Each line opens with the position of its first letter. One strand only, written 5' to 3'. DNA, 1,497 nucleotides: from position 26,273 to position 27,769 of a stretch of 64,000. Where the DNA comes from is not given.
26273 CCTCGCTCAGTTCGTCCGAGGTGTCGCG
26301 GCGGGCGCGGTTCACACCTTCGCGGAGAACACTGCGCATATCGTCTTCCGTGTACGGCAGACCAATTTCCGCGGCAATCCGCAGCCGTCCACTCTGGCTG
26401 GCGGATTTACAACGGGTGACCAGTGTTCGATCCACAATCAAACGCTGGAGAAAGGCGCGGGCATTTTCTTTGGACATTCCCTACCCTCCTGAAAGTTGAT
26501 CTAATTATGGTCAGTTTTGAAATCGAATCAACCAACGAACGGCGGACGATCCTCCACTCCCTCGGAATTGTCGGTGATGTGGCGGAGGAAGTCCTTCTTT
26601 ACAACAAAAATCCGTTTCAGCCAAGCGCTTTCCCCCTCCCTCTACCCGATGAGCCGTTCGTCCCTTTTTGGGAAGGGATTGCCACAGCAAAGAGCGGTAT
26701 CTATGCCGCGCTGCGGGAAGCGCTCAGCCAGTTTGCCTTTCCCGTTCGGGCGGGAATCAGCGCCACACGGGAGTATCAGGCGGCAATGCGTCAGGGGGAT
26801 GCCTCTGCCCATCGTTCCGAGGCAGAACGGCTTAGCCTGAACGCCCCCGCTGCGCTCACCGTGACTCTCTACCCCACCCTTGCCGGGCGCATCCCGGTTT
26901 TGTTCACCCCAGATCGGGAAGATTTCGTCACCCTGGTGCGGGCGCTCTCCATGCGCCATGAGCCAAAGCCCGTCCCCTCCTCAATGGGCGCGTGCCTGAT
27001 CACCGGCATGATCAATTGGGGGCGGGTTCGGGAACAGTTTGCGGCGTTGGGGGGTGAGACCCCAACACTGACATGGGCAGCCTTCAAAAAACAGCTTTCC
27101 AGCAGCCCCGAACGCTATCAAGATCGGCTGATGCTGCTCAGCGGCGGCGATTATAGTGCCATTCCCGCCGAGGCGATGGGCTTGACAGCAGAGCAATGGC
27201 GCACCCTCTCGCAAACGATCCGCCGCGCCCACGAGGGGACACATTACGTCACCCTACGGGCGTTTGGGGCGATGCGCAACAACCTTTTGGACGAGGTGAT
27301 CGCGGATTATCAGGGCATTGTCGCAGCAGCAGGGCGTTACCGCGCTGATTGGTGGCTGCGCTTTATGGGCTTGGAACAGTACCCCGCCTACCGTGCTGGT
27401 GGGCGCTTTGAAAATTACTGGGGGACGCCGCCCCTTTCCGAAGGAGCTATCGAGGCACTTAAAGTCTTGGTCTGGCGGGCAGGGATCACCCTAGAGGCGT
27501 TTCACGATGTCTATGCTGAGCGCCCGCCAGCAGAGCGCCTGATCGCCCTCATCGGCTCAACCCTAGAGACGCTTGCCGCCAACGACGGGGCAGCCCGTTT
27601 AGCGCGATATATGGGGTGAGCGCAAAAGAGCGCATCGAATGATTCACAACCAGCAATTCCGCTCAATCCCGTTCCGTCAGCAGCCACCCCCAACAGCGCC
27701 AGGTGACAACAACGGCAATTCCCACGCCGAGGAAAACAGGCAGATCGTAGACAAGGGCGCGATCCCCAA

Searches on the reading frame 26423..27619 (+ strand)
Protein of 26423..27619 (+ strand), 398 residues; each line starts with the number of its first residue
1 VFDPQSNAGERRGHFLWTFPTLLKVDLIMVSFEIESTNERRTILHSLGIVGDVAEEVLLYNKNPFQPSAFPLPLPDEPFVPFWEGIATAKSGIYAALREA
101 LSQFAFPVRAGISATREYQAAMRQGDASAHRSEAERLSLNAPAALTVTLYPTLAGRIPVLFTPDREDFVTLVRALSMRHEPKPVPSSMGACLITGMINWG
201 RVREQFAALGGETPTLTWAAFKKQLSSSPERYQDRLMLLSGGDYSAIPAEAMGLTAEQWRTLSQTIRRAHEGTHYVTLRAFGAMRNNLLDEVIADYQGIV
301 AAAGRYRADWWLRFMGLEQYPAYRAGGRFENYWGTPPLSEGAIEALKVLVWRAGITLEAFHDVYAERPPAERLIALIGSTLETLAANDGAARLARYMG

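Call 71: search_protein_families(library=pfam, proteins=[window:26423-27619:+], max_evalue=0.01)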
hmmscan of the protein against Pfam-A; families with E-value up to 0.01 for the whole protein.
window:26423-27619:+ (398 aa): 1 family
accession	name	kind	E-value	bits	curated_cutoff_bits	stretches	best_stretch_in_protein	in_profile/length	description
PF22541.2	DUF7005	-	3e-120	401.9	27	1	43-387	2-360/361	Family of unknown function (DUF7005)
